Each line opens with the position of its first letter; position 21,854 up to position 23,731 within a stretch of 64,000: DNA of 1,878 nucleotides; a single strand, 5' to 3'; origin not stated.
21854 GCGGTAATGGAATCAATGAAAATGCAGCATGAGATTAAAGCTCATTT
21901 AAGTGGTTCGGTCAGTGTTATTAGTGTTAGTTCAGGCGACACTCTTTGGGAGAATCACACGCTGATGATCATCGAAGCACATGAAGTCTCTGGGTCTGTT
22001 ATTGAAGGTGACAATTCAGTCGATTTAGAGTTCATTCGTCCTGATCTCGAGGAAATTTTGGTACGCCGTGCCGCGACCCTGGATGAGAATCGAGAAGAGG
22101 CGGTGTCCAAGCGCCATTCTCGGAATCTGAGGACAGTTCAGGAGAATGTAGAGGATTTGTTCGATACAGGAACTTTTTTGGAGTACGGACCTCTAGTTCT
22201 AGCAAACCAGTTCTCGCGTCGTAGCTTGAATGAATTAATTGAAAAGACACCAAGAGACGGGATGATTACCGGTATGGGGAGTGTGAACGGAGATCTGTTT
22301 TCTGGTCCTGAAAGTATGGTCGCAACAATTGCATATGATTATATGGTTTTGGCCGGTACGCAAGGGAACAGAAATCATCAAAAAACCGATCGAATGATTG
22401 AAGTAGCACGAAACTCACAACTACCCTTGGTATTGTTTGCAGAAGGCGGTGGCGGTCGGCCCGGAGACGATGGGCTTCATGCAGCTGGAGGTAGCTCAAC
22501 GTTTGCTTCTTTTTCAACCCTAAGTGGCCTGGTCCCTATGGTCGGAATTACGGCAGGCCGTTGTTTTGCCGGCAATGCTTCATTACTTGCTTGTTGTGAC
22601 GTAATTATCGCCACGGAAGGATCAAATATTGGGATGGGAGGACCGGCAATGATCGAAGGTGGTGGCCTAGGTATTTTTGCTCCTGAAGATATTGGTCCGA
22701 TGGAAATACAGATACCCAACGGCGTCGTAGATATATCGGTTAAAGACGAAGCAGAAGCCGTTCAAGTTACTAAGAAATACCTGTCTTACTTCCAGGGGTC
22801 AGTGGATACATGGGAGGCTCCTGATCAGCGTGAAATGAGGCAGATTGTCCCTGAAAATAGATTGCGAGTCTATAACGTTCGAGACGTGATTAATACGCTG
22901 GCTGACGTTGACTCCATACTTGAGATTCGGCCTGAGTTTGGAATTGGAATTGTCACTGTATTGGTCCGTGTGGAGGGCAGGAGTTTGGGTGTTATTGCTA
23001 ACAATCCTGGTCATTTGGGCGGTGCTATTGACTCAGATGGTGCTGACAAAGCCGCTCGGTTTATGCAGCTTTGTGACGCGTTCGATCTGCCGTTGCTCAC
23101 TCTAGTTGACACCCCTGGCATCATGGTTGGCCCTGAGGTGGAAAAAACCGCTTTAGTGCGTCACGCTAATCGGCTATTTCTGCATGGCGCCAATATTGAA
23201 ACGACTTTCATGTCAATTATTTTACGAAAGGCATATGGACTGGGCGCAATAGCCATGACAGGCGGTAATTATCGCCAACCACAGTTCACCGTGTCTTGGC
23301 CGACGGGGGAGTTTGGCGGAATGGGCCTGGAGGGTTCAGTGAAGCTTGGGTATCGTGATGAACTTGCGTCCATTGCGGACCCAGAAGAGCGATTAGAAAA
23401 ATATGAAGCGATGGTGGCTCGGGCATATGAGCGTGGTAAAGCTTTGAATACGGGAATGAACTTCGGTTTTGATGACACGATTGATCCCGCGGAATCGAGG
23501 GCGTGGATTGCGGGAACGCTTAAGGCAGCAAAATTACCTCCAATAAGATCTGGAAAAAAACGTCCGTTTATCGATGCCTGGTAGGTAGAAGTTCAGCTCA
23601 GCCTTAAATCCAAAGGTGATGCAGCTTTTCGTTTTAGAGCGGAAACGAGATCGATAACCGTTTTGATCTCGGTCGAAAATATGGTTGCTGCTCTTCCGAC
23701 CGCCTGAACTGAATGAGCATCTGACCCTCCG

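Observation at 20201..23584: Single-polypeptide BC-BCCP-CT acyl-CoA carboxylase divergently paired with enoyl-CoA hydratase and tandem CoA-transferases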

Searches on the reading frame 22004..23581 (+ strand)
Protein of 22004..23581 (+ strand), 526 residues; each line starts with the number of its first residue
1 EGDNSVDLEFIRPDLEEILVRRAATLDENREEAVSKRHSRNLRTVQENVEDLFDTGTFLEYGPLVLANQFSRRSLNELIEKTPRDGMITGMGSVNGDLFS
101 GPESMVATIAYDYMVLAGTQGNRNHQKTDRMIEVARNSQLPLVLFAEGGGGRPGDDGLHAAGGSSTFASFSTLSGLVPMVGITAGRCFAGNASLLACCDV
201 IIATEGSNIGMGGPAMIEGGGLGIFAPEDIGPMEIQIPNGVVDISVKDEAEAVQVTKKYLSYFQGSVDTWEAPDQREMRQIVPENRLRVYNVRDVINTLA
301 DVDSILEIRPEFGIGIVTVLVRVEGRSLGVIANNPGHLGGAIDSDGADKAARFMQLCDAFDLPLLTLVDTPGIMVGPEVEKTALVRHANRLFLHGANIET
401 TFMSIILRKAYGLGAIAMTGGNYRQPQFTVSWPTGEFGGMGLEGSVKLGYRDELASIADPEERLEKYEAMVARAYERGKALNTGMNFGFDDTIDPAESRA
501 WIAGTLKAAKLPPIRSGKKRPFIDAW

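Call 20: find_related_loci(query=A1, collection=genome_contigs, flank=10000)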
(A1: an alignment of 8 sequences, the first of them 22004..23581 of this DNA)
Query A1 (526 aa) in genome_contigs; peptide patterns used: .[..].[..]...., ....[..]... (x = any residue, [..] = any of these).
600 stretches matched a pattern (row limit reached: there are more); 586 encode a relative of the query (tblastn E <= 1e-3); the best 80 are kept; 80 distinct loci.
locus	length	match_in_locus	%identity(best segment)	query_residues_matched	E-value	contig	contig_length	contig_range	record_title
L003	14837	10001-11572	73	2-526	0e+0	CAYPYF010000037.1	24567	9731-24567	MAG TPA_asm: uncultured Dehalococcoidaceae bacterium isolate SRP344714_co2_30 genome assembly, contig: NODE_5183_length_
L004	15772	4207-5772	70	3-526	0e+0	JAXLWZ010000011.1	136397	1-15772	MAG: Dehalococcoidia bacterium isolate STL-CHL36 C4.140.fa-11, whole genome shotgun sequence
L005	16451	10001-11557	68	6-526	0e+0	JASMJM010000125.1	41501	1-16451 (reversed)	MAG: Pseudomonadales bacterium isolate ETNP8_MAG_37 c_000001163781, whole genome shotgun sequence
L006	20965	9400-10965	67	4-526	0e+0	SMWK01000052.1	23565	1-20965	MAG: Gammaproteobacteria bacterium isolate CR05bin32 k141_67431, whole genome shotgun sequence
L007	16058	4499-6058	70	6-526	0e+0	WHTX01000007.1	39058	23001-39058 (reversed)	MAG: Acidimicrobiia bacterium isolate Dino_bin48 NODE_1065_length_39058_cov_1.61478, whole genome shotgun sequence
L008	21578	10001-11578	69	2-526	0e+0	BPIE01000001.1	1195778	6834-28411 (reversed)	MAG: Tepidiforma sp. KatS3mg062 DNA, contig_2206, whole genome shotgun sequence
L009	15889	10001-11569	64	4-526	0e+0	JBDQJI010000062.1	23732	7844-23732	MAG: Alphaproteobacteria bacterium isolate SFB_27D_19Dec05_100_63 k141_2050476_length_23732_cov_40.6204, whole genome sh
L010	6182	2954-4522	65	6-526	0e+0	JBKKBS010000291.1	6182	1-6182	MAG: Tepidiformaceae bacterium isolate swi_bin.37 k127_20616284, whole genome shotgun sequence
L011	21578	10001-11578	65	3-526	0e+0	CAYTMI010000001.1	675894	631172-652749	MAG TPA_asm: uncultured Anaerolineaceae bacterium isolate SRP302447_co3_779 genome assembly, contig: NODE_17_length_6758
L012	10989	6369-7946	64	3-526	0e+0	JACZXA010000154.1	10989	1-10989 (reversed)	MAG: Proteobacteria bacterium isolate B22T1B10 B22T1B10_NODE3727, whole genome shotgun sequence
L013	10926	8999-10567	64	6-526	0e+0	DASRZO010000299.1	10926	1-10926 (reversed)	MAG TPA_asm: Pseudomonadales bacterium isolate SMAG_U14640 k141_3560859, whole genome shotgun sequence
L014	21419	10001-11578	65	1-526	0e+0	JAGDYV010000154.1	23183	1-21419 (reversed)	MAG: Hyphomicrobiaceae bacterium isolate FR12alp10 FR12DL_contig_39209, whole genome shotgun sequence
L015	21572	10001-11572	65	5-526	0e+0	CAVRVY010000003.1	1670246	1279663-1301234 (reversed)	MAG: uncultured delta proteobacterium isolate MFD05512.bin.2.52 genome assembly, contig: contig_2892, whole genome shotg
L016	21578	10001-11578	64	2-526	0e+0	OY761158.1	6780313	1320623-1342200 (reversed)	MAG: Thermoanaerobaculia bacterium isolate 1b26a83f-5f0d-4c2c-8de2-47f95369405e genome assembly, chromosome: 1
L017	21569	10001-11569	66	3-526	0e+0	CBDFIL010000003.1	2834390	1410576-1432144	MAG: Candidatus Azotimanducaceae bacterium isolate 8c85951f-e197-4815-bfca-a8b273964498 genome assembly, contig: contig_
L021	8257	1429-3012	63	1-526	0e+0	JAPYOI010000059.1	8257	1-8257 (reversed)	MAG: Candidatus Poriferisodalis multihospitum isolate m_rhlh10 Seq59, whole genome shotgun sequence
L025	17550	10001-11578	63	3-526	0e+0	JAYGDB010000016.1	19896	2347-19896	MAG: Myxococcota bacterium isolate OC6_3000m_MAG_334 OC6_3000m_contig_250326, whole genome shotgun sequence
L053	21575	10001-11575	60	4-526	0e+0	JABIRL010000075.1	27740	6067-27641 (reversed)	MAG: Rhodospirillaceae bacterium isolate SI072_bin164 k141_1375012, whole genome shotgun sequence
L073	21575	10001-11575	61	4-526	0e+0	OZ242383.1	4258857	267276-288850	MAG: bacterium isolate f65e47f9-4bf7-4a54-ade9-3bd2c102e67f genome assembly, chromosome: 1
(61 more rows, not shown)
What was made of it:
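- Tried and rejected: The best CT identity was 73% (call 20).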

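Call 24: search_solved_structures(query=window:22004-23581:+, max_evalue=0.00001, show_alignments=3)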
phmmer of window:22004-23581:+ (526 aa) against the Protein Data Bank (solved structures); distinct sequences matched with E-value up to 0.00001: 50.
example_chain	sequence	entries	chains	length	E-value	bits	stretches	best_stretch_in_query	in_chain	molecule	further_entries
4rcn_A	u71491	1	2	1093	1.8e-187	627.2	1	5-503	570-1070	long-chain acyl-CoA carboxylase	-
5fif_A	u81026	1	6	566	8.8e-172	575.4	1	19-515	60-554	Carboxylase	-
1vrg_A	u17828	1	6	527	9.9e-64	219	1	29-510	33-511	propionyl-CoA carboxylase, beta subunit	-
1on3_A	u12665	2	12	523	3.1e-62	214.1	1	17-508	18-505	Methylmalonyl-CoA carboxyltransferase 12S subunit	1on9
1x0u_A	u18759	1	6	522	2e-61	211.4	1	26-510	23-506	hypothetical methylmalonyl-CoA decarboxylase alpha subunit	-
3n6r_B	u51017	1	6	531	1.3e-57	198.7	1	12-503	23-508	Propionyl-CoA carboxylase, beta subunit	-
7w5u_A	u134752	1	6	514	3e-55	191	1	12-502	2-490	Acetyl-CoA carboxylase complex, beta-chain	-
8pn7_A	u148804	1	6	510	2.2e-54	188.1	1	15-473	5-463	Propionyl-CoA carboxylase beta chain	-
6ybq_A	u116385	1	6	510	1.9e-53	185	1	15-473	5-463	Propionyl-CoA carboxylase beta chain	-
8pn8_A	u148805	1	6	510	1.9e-53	185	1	15-473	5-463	Propionyl-CoA carboxylase beta chain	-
9j0c_A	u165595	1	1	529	7.9e-53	183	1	12-507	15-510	Acyl-CoA carboxylase subunit beta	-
3ibb_A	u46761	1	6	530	1.2e-52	182.4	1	29-507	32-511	Propionyl-CoA carboxylase complex B subunit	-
6ybp_A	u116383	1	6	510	2.2e-52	181.5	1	15-472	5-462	Propionyl-CoA carboxylase beta chain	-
3iav_A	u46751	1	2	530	3.6e-52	180.8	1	29-507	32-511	Propionyl-CoA carboxylase complex B subunit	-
1xnw_A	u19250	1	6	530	4.2e-52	180.6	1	29-507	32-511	propionyl-CoA carboxylase complex B subunit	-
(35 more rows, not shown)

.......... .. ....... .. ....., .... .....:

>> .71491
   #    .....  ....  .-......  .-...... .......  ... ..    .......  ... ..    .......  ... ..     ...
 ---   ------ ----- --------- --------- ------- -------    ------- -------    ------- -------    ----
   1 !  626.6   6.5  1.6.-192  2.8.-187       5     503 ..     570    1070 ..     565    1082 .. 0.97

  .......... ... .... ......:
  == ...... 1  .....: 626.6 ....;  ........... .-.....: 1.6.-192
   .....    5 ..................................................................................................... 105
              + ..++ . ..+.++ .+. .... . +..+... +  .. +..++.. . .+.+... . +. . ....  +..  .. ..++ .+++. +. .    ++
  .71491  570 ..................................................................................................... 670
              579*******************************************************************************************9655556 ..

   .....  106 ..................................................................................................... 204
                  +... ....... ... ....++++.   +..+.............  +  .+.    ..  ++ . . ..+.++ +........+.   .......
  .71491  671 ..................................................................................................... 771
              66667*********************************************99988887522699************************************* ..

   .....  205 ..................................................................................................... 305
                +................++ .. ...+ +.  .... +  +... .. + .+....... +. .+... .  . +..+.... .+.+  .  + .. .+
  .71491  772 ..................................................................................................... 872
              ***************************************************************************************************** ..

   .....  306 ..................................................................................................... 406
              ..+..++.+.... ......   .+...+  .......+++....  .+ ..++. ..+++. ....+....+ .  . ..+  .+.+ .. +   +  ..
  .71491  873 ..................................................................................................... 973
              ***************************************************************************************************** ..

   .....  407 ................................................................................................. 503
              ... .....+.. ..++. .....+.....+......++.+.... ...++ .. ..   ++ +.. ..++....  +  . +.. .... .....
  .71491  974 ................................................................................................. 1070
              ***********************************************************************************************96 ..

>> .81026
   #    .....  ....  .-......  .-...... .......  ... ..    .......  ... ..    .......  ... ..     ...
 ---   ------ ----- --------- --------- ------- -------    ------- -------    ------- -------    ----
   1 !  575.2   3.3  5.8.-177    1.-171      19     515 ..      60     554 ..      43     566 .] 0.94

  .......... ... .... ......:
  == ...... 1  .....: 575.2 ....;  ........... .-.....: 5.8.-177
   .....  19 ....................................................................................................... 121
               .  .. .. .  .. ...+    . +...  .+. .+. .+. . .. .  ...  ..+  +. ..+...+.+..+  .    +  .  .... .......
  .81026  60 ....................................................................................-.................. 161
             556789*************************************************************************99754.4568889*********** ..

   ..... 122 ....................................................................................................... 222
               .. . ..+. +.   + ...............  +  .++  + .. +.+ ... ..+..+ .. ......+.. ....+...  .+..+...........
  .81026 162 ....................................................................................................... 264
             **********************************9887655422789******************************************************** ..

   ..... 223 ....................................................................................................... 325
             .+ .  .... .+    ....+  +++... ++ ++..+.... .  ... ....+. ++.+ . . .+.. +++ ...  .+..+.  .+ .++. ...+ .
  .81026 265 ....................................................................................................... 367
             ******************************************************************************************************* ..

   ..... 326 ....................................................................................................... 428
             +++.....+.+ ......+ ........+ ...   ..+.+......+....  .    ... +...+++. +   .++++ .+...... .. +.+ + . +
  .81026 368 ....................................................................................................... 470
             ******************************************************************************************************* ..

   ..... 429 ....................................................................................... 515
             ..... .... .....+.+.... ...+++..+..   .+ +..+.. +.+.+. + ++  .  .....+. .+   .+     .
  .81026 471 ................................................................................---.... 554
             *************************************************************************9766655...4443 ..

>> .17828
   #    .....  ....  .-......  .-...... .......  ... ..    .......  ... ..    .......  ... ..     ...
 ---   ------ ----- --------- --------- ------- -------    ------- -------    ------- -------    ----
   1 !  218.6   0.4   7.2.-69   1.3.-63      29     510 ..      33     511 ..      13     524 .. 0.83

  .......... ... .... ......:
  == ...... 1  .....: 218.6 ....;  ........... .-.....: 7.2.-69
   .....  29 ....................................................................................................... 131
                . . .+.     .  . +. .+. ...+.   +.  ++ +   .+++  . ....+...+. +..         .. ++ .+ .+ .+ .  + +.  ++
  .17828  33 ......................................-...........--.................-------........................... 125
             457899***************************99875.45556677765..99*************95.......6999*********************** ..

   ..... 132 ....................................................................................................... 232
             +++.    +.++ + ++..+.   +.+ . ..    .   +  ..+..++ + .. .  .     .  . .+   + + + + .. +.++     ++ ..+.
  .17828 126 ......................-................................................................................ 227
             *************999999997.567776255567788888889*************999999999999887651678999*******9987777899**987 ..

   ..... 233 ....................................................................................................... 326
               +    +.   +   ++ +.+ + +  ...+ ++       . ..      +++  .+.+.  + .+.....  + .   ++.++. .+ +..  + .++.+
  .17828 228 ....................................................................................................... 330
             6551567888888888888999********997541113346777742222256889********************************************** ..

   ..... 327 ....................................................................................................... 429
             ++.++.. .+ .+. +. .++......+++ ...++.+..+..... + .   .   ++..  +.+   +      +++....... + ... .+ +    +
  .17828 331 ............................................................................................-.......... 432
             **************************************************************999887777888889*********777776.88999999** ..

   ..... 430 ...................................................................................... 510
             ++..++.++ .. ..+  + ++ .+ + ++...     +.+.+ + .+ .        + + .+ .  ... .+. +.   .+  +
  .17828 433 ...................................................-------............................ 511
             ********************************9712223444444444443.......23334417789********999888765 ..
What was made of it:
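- On Single-chain LCC family (4RCN type): 627 bits (4RCN) and 575 bits (5FIF), versus at most 219 (PCC), 127 (GCC) and 116 (MCC) (call 24)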

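Call 39: search_protein_families(library=pfam, alignment_id=A2, max_evalue=0.00001)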
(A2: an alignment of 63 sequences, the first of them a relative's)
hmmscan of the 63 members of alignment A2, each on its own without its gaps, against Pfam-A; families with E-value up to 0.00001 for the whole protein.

A. member 1, L003:7265-7924:+ (220 aa): 0 families

B. families by the number of members that match (of 63 scanned): 85 families (the first 25 are shown)
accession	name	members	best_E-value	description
PF13561.12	adh_short_C2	4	1.3e-60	Enoyl-(Acyl carrier protein) reductase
PF00106.31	adh_short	4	1.2e-54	short chain dehydrogenase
PF00296.26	Bac_luciferase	4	2.3e-50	Luciferase-like monooxygenase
PF08659.16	KR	4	3.3e-13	KR domain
PF05359.17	DUF748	2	0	Domain of Unknown Function (DUF748)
PF02515.22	CoA_transf_3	2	2.7e-125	CoA-transferase family III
PF10017.15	Methyltransf_33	2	1.8e-107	Histidine-specific methyltransferase, SAM-dependent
PF00441.29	Acyl-CoA_dh_1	2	1.1e-43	Acyl-CoA dehydrogenase, C-terminal domain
PF03781.23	FGE-sulfatase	2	2.1e-35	Sulfatase-modifying factor enzyme 1-like domain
PF02518.31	HATPase_c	2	9.1e-33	Histidine kinase-, DNA gyrase B-, and HSP90-like ATPase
PF02770.24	Acyl-CoA_dh_M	2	7.5e-23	Acyl-CoA dehydrogenase, middle domain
PF05170.20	AsmA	2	1.4e-20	AsmA family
PF02771.21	Acyl-CoA_dh_N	2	4.5e-17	Acyl-CoA dehydrogenase, N-terminal domain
PF13116.12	YhdP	2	2.8e-10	YhdP protein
PF00873.25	ACR_tran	1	3.3e-243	AcrB/AcrD/AcrF family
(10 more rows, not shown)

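Call 40: search_protein_families(library=pfam, alignment_id=A3, max_evalue=0.00001)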
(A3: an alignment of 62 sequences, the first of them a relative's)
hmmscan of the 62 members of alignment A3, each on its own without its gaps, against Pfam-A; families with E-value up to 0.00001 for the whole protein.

A. member 1, L003:11927-13036:+ (370 aa): 2 families
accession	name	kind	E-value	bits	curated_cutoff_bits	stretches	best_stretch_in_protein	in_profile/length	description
PF00356.27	LacI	-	1e-16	60.9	27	1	46-91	1-46/46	Bacterial regulatory proteins, lacI family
PF13377.12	Peripla_BP_3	-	2.4e-15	57.5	26.5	1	204-338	2-142/167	Periplasmic binding protein-like domain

B. families by the number of members that match (of 62 scanned): 79 families (the first 25 are shown)
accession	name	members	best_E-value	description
PF02515.22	CoA_transf_3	7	4.8e-184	CoA-transferase family III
PF00496.27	SBP_bac_5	4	4.5e-59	Bacterial extracellular solute-binding proteins, family 5 Middle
PF00106.31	adh_short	2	1.5e-41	short chain dehydrogenase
PF12698.13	ABC2_membrane_3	2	1.5e-27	ABC-2 family transporter protein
PF13561.12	adh_short_C2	2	1.6e-23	Enoyl-(Acyl carrier protein) reductase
PF01061.29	ABC2_membrane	2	2.7e-20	ABC-2 type transporter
PF00364.28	Biotin_lipoyl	2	3.1e-18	Biotin-requiring enzyme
PF13533.13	Biotin_lipoyl_2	2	1e-09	Biotin-lipoyl like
PF08659.16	KR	2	1.1e-09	KR domain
PF02554.20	CstA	1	1.3e-136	Carbon starvation protein CstA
PF02786.22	CPSase_L_D2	1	1.9e-72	Carbamoyl-phosphate synthase L chain, ATP binding domain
PF17941.7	PP_kinase_C_1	1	1e-68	Polyphosphate kinase C-terminal domain 1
PF00144.29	Beta-lactamase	1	2.7e-66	Beta-lactamase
PF00108.29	Thiolase_N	1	2.2e-65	Thiolase, N-terminal domain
PF00501.34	AMP-binding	1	3.5e-63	AMP-binding enzyme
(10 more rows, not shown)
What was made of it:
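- CoA_transf_3 is the commonest immediate neighbour, 9 of 125 (calls 39, 40). Neighbours of LCC homologues are very heterogeneous overall: 85 and 79 Pfam families among 63 and 62 neighbours (calls 39, 40). Neighbours of homologues are heterogeneous (calls 39, 40).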
